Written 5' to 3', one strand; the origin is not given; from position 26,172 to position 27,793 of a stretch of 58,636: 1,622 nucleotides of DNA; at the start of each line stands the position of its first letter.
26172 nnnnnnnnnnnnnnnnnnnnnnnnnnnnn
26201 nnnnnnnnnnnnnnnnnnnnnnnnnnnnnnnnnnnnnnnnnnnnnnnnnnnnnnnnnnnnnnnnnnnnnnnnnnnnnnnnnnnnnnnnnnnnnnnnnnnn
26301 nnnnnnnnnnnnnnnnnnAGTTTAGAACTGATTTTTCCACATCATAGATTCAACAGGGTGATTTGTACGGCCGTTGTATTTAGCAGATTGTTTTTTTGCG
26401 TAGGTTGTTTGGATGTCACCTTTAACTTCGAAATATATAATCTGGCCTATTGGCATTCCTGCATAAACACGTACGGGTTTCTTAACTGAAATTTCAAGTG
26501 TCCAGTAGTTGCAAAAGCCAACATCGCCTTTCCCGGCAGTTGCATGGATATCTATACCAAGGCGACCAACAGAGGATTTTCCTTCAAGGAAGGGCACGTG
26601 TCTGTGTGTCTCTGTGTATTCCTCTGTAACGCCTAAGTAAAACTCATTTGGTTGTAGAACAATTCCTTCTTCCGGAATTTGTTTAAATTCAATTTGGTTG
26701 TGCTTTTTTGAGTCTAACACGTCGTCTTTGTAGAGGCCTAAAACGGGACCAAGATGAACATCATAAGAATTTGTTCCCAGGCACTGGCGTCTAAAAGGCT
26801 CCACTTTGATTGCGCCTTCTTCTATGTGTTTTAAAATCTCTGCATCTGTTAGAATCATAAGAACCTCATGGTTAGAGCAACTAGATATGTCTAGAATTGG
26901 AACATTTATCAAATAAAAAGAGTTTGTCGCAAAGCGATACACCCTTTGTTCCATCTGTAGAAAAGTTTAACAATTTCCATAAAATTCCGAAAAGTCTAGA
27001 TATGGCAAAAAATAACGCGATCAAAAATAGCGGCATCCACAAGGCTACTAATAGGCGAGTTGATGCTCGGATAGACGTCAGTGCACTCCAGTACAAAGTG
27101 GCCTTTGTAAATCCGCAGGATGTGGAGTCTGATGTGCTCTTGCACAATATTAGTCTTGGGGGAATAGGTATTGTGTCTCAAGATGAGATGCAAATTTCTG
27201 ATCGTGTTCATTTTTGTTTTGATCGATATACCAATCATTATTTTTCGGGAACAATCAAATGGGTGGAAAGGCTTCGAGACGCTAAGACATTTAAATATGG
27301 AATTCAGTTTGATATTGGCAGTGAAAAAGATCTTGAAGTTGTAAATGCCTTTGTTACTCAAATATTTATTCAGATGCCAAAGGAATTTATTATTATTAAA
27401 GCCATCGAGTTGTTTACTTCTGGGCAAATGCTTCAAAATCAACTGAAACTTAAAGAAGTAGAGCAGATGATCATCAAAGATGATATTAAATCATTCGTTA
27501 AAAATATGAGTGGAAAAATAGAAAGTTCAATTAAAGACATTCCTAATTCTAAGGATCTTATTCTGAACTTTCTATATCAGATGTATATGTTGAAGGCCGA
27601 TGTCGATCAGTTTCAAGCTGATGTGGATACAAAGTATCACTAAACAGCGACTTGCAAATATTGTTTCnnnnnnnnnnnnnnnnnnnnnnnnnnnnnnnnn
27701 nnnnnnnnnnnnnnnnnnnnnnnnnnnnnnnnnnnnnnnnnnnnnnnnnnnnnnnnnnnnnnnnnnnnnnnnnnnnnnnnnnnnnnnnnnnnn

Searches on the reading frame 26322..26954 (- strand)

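Call 42: search_protein_families(library=pfam, proteins=[window:26322-26954:-], max_evalue=0.001)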
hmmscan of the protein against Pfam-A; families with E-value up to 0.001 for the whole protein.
window:26322-26954:- (210 aa): 1 family
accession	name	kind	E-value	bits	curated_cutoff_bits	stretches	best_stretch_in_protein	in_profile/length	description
PF22769.1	DCD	-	1e-38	133.3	27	1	34-176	1-152/153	dCTP deaminase-like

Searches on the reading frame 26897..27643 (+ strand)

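Call 42: search_protein_families(library=pfam, proteins=[window:26897-27643:+], max_evalue=0.001)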
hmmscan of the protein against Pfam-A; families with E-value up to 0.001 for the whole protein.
window:26897-27643:+ (248 aa): 1 family
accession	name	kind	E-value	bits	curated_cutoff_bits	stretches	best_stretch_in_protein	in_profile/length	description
PF07238.19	PilZ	-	2.8e-09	37.7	22.5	1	67-154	13-101/102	PilZ domain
